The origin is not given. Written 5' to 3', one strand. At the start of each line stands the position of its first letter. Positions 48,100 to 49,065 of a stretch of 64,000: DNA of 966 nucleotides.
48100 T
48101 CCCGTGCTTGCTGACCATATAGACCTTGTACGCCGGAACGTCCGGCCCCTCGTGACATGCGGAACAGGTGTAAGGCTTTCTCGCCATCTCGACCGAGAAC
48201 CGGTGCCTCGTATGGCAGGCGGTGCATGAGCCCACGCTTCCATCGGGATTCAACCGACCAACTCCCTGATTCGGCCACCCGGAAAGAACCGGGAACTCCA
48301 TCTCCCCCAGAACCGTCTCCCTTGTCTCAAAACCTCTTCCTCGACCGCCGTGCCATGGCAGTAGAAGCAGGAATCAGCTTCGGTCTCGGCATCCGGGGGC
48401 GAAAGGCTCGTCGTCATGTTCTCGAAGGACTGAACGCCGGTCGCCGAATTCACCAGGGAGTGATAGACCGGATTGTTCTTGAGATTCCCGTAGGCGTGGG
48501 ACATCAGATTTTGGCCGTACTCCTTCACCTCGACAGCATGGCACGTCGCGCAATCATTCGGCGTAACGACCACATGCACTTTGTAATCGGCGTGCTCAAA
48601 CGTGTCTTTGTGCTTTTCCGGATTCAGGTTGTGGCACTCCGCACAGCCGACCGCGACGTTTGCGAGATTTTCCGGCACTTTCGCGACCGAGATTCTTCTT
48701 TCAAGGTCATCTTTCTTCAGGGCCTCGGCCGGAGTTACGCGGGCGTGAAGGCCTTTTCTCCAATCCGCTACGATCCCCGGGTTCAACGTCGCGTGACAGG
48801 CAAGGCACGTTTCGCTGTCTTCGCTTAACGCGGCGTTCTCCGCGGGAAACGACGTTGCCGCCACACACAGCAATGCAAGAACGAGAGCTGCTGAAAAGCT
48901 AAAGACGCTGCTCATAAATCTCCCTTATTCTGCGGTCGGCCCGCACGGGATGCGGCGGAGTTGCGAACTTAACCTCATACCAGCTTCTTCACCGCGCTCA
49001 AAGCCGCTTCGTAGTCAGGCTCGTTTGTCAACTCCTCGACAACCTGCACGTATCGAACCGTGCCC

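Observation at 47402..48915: Octaheme cytochrome c split into two tetraheme ORFs by a frameshift in an overlap region containing a G5/C5 homopolymer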

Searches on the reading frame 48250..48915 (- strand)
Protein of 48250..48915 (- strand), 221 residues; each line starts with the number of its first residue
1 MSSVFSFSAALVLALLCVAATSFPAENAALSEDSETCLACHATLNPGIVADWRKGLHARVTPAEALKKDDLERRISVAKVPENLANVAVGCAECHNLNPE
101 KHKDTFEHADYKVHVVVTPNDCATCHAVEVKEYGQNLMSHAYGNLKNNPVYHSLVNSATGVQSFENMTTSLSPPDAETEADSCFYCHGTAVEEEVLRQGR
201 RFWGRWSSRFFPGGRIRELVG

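Call 8: find_encoding_contigs(protein=window:48250-48915:-, flank=10000, max_places=6)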
Protein window:48250-48915:- (221 aa): 14 contigs read that carry it; 5 places shown.
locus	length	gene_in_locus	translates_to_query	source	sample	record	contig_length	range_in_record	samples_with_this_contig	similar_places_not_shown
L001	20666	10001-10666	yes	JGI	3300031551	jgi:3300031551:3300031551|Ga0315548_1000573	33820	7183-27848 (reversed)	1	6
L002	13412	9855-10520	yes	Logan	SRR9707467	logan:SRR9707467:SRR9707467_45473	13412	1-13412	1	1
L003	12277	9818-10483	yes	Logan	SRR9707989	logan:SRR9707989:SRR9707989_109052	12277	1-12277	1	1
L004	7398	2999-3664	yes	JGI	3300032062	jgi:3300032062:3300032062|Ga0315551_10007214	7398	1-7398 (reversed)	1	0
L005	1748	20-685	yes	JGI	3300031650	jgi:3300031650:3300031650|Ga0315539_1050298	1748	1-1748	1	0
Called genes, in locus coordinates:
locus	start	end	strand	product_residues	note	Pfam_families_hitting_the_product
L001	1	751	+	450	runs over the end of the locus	PF01408:GFO_IDH_MocA, PF19051:GFO_IDH_MocA_C2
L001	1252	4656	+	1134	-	PF00932:LTD, PF13290:CHB_HEX_C_1, PF13287:Fn3_assoc, PF08757:CotH, PF13287:Fn3_assoc, PF13290:CHB_HEX_C_1, PF00932:LTD, PF18884:TSP3_bac (faint)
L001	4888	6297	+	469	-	PF02952:Fucose_iso_C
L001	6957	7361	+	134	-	PF01475:FUR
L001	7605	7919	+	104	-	PF02915:Rubrerythrin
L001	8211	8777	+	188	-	PF00210:Ferritin (weak), PF02915:Rubrerythrin, PF23458:DUF7130 (weak), PF21349:RUBY_RBDX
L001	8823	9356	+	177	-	PF19628:DUF6132, PF00085:Thioredoxin, PF13098:Thioredoxin_2 (weak), PF13192:Thioredoxin_3 (faint)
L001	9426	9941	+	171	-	PF00578:AhpC-TSA, PF08534:Redoxin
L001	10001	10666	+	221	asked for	PF13435:Cytochrome_C554 (faint)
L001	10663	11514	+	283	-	PF13447:Multi-haem_cyto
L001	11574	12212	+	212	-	PF00578:AhpC-TSA, PF08534:Redoxin, PF10417:1-cysPrx_C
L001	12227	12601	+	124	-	PF06397:Desulfoferrod_N, PF01880:Desulfoferrodox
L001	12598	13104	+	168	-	PF00210:Ferritin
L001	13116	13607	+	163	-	PF02915:Rubrerythrin (faint)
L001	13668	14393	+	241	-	PF00081:Sod_Fe_N, PF02777:Sod_Fe_C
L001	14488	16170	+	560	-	PF01558:POR, PF01855:POR_N, PF02780:Transketolase_C (weak)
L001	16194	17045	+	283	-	PF02775:TPP_enzyme_C, PF12367:PFO_beta_C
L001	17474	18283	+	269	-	PF02535:Zip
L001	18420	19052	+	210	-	PF02525:Flavodoxin_2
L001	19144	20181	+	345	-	PF08240:ADH_N, PF00107:ADH_zinc_N, PF13602:ADH_zinc_N_2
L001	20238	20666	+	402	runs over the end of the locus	PF19583:ODP, PF00258:Flavodoxin_1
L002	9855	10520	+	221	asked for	PF13435:Cytochrome_C554 (faint)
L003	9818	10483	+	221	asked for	PF13435:Cytochrome_C554 (faint)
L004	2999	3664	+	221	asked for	PF13435:Cytochrome_C554 (faint)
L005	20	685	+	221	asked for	PF13435:Cytochrome_C554 (faint)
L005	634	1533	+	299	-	PF13447:Multi-haem_cyto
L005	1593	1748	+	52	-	?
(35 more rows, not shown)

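Call 17: list_cluster_members(proteins=[window:48253-48915:-, window:47405-48253:-, window:47405-48301:-])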
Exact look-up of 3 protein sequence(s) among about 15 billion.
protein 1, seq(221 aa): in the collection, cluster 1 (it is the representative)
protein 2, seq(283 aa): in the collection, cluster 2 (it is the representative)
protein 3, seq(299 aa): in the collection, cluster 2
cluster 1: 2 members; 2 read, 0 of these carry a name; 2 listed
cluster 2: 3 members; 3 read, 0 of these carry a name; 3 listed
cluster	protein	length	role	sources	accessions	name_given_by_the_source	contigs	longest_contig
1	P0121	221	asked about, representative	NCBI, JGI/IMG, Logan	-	-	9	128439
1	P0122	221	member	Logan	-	-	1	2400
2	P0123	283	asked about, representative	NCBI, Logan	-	-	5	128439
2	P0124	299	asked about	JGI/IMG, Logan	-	-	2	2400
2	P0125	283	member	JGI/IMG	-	-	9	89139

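Call 21: find_encoding_contigs(protein=P0125, flank=10000, max_places=6)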
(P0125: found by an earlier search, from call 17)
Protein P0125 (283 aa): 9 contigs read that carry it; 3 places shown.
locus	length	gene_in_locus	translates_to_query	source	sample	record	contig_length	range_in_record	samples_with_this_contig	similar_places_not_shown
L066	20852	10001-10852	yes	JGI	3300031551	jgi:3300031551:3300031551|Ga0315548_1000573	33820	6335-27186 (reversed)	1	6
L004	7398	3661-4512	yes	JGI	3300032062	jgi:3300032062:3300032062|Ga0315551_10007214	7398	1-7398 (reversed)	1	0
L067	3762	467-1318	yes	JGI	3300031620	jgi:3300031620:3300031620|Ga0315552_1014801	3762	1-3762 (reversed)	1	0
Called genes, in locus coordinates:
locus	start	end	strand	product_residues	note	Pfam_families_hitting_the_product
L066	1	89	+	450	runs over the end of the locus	PF01408:GFO_IDH_MocA, PF19051:GFO_IDH_MocA_C2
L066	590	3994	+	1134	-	PF00932:LTD, PF13290:CHB_HEX_C_1, PF13287:Fn3_assoc, PF08757:CotH, PF13287:Fn3_assoc, PF13290:CHB_HEX_C_1, PF00932:LTD, PF18884:TSP3_bac (faint)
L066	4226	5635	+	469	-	PF02952:Fucose_iso_C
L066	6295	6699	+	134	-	PF01475:FUR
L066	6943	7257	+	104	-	PF02915:Rubrerythrin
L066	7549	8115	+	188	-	PF00210:Ferritin (weak), PF02915:Rubrerythrin, PF23458:DUF7130 (weak), PF21349:RUBY_RBDX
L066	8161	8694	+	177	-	PF19628:DUF6132, PF00085:Thioredoxin, PF13098:Thioredoxin_2 (weak), PF13192:Thioredoxin_3 (faint)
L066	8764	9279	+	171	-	PF00578:AhpC-TSA, PF08534:Redoxin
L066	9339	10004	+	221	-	PF13435:Cytochrome_C554 (faint)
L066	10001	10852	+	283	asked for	PF13447:Multi-haem_cyto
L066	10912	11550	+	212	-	PF00578:AhpC-TSA, PF08534:Redoxin, PF10417:1-cysPrx_C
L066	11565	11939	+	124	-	PF06397:Desulfoferrod_N, PF01880:Desulfoferrodox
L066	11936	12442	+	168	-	PF00210:Ferritin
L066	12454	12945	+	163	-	PF02915:Rubrerythrin (faint)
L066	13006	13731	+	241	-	PF00081:Sod_Fe_N, PF02777:Sod_Fe_C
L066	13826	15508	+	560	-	PF01558:POR, PF01855:POR_N, PF02780:Transketolase_C (weak)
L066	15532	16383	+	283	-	PF02775:TPP_enzyme_C, PF12367:PFO_beta_C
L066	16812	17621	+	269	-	PF02535:Zip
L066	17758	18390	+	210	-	PF02525:Flavodoxin_2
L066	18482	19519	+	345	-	PF08240:ADH_N, PF00107:ADH_zinc_N, PF13602:ADH_zinc_N_2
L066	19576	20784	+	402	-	PF19583:ODP, PF00258:Flavodoxin_1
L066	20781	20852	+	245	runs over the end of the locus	PF00702:Hydrolase, PF12710:HAD (weak), PF13419:HAD_2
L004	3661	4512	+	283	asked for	PF13447:Multi-haem_cyto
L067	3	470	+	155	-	?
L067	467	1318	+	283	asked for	PF13447:Multi-haem_cyto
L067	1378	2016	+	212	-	PF00578:AhpC-TSA, PF08534:Redoxin, PF10417:1-cysPrx_C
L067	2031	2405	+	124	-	PF06397:Desulfoferrod_N, PF01880:Desulfoferrodox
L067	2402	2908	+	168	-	PF00210:Ferritin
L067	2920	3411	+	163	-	PF02915:Rubrerythrin (faint)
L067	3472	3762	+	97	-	?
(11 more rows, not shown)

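Call 22: find_encoding_contigs(protein=P0122, flank=3000, max_places=3)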
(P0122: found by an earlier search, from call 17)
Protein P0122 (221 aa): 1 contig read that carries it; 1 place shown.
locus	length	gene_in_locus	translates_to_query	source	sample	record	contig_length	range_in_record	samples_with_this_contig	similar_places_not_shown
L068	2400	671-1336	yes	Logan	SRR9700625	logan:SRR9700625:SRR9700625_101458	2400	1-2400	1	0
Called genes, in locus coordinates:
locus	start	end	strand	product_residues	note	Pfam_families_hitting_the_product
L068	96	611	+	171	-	PF00578:AhpC-TSA, PF08534:Redoxin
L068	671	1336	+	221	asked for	PF13435:Cytochrome_C554 (faint)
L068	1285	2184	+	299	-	PF13447:Multi-haem_cyto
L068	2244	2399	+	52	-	?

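Call 44: search_protein_families(library=ncbifam, proteins=[L001:6957-7361:+, L001:7605-7919:+, L001:8211-8777:+, L001:8823-9356:+, L001:9426-9941:+, L001:11574-12212:+, L001:12227-12601:+, L001:12598-13104:+, L001:13116-13607:+, L001:13668-14393:+], max_evalue=0.00001)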
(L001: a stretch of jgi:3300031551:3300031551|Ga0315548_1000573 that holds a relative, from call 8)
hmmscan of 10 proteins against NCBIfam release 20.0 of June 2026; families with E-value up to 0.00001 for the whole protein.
L001:6957-7361:+ (134 aa): 10 families
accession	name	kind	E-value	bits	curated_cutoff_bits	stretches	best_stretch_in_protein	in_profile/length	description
NF052545.1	TransRegPerRClab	equivalog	1.1e-30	106.4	180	1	1-123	15-137/138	transcriptional regulator PerR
NF047406.1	TransRegPerRTherm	equivalog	1.8e-29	102.6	200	1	1-123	6-128/130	manganese-dependent transcriptional regulator PerR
NF051892.1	TransRegFurBacil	equivalog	8.5e-21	74.6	220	1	3-123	21-146/149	ferric iron uptake transcriptional regulator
NF045678.1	TransRegIrrA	equivalog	1.1e-12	48.1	150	1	2-91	21-111/138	iron response transcriptional regulator IrrA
NF045677.1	FeRespRegIrr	equivalog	4.5e-12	46.2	170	1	2-92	12-103/127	Fur family transcriptional regulator Irr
NF047462.1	FUR_perox_PerRA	exception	9.9e-12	45.5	200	1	3-90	21-108/142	peroxide-responsive transcriptional repressor PerRA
NF051891.1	TransRegFurHelico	equivalog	2.2e-09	37.3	200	1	3-122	27-147/148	ferric iron uptake transcriptional regulator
NF047461.1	FUR_perox_PerRB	exception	9.3e-09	35.3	250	1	5-89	32-117/143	peroxide-responsive transcriptional repressor PerRB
NF008646.0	PRK11639.1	equivalog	8.5e-08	32.1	167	1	1-126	24-152/171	zinc uptake transcriptional repressor Zur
NF006999.0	PRK09462.1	equivalog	1.5e-07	31.1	146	1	5-122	19-140/148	ferric iron uptake transcriptional regulator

L001:7605-7919:+ (104 aa): 2 families
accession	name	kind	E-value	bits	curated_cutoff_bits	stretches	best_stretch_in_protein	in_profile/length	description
NF058679.1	EncB_fam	subfamily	8.6e-27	93.5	90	1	1-101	1-100/117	encapsulin nanocompartment ferritin-likeEncB family encapsulin nanocompartment ferritin-like cargo protein cargo protein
TIGR04535.1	ferrit_encaps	subfamily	9e-19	67.5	125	1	6-102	3-97/114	encapsulin-associated ferritin-like protein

L001:8211-8777:+ (188 aa): 3 families
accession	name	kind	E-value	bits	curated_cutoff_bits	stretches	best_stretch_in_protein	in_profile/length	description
NF045767.1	RuberyRbr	equivalog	5.8e-90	300.5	200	1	1-188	4-194/194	rubrerythrin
NF045783.1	Nigrythrn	equivalog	2.3e-29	103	340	1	6-182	29-200/202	nigerythrin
NF045676.1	FeExpMbfA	equivalog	2.4e-07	30.5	450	0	6-60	8-62/318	iron exporter MbfA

L001:8823-9356:+ (177 aa): 6 families
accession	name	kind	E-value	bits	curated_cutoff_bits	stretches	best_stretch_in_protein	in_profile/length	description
TIGR01068.1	thioredoxin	equivalog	6.8e-20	71.1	96.8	1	74-168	4-99/101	thioredoxin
NF047697.1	ThioredTrxAClost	equivalog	4e-18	65.5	140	1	77-160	11-94/105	thioredoxin TrxA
NF006898.0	PRK09381.1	equivalog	1.7e-17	63.8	138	1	70-168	8-106/109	thioredoxin TrxA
NF008229.0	PRK10996.1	equivalog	1.2e-14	54.3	125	1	73-169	42-138/141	thioredoxin TrxC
TIGR01130.1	ER_PDI_fam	subfamily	2.9e-12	46.9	344.25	1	74-151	9-89/476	protein disulfide-isomerase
TIGR01126.1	pdi_dom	equivalog_domain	2.9e-11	43.6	107.2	1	75-150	5-85/105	protein disulfide-isomerase domain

L001:9426-9941:+ (171 aa): 5 families
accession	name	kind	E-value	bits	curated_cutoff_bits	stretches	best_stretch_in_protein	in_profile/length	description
NF001808.0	PRK00522.1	equivalog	6.9e-61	204.5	123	1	8-168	4-166/167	thiol peroxidase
NF045827.1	perox_SUH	exception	1e-46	158.6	298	1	8-169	4-167/178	thiol peroxidase Prx-SUH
NF040737.1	peroxi_PrxU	equivalog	5e-07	29.6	270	1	20-151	34-174/233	thioredoxin-dependent peroxiredoxin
TIGR03137.1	AhpC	equivalog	2.4e-06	27.4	272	1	41-152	24-138/187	alkyl hydroperoxide reductase subunit C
NF006960.0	PRK09437.1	equivalog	2.5e-06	27.5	140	1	20-147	2-134/156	thioredoxin-dependent thiol peroxidase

L001:11574-12212:+ (212 aa): 10 families
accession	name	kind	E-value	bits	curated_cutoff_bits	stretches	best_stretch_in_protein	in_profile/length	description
NF009668.0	PRK13189.1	equivalog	1.7e-110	367.6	211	1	3-211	8-221/224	peroxiredoxin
NF009670.0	PRK13191.1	equivalog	9.7e-101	335.7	374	1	2-211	4-211/215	putative peroxiredoxin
NF010122.0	PRK13599.1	equivalog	7.5e-98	326.3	456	1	4-212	6-219/220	peroxiredoxin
NF009669.0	PRK13190.1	equivalog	6e-71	237.9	261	1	7-211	5-203/203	putative peroxiredoxin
NF040737.1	peroxi_PrxU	equivalog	6.7e-32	111.1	270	1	21-174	56-210/233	thioredoxin-dependent peroxiredoxin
TIGR03137.1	AhpC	equivalog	1.3e-28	100.1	272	1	27-175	27-173/187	alkyl hydroperoxide reductase subunit C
NF011576.0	PRK15000.1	subfamily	1.6e-28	99.8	301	1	28-174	31-177/200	peroxiredoxin C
NF053650.1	PerredPrxQDein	equivalog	5e-12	46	260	1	11-134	1-122/148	thioredoxin-dependent peroxiredoxin PrxQ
NF006960.0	PRK09437.1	equivalog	6.7e-07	29.3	140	1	7-137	6-135/156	thioredoxin-dependent thiol peroxidase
NF002854.0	PRK03147.1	subfamily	2.8e-06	27.3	170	1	7-137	38-155/176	thiol-disulfide oxidoreductase ResA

L001:12227-12601:+ (124 aa): 3 families
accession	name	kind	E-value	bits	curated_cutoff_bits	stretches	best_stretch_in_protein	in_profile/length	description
TIGR00320.1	dfx_rbo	equivalog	4.6e-65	217.5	146.9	1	1-123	1-123/125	desulfoferrodoxin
TIGR00332.1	neela_ferrous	domain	4.4e-26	91.3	61.9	1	41-123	2-99/107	desulfoferrodoxin ferrous iron-binding domain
TIGR00319.1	desulf_FeS4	domain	3.6e-20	71.4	36.05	1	1-34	1-34/34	desulfoferrodoxin FeS4 iron-binding domain-containing protein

L001:12598-13104:+ (168 aa): 2 families
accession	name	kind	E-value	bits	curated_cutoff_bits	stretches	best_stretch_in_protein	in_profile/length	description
NF007638.0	PRK10304.1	equivalog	4.2e-31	108.1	178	1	4-162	1-159/165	non-heme ferritin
NF011597.0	PRK15022.1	equivalog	5.7e-12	45.8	154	1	4-132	1-129/167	non-heme ferritin-like protein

L001:13116-13607:+ (163 aa): 1 family
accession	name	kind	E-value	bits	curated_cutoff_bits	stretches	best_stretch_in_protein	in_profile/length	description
NF045676.1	FeExpMbfA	equivalog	3.1e-10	40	450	1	6-67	95-156/318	iron exporter MbfA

L001:13668-14393:+ (241 aa): 3 families
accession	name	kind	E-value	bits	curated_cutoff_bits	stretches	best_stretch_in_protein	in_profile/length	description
NF041312.1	Superox_dis_Halo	equivalog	1.4e-52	178.6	300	1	46-236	2-191/196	superoxide dismutase [Mn]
NF008177.0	PRK10925.1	equivalog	1.8e-38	132.4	363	1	44-235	3-204/206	superoxide dismutase [Mn]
NF007832.0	PRK10543.1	equivalog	6e-32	110.8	348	1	44-233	3-191/193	superoxide dismutase [Fe]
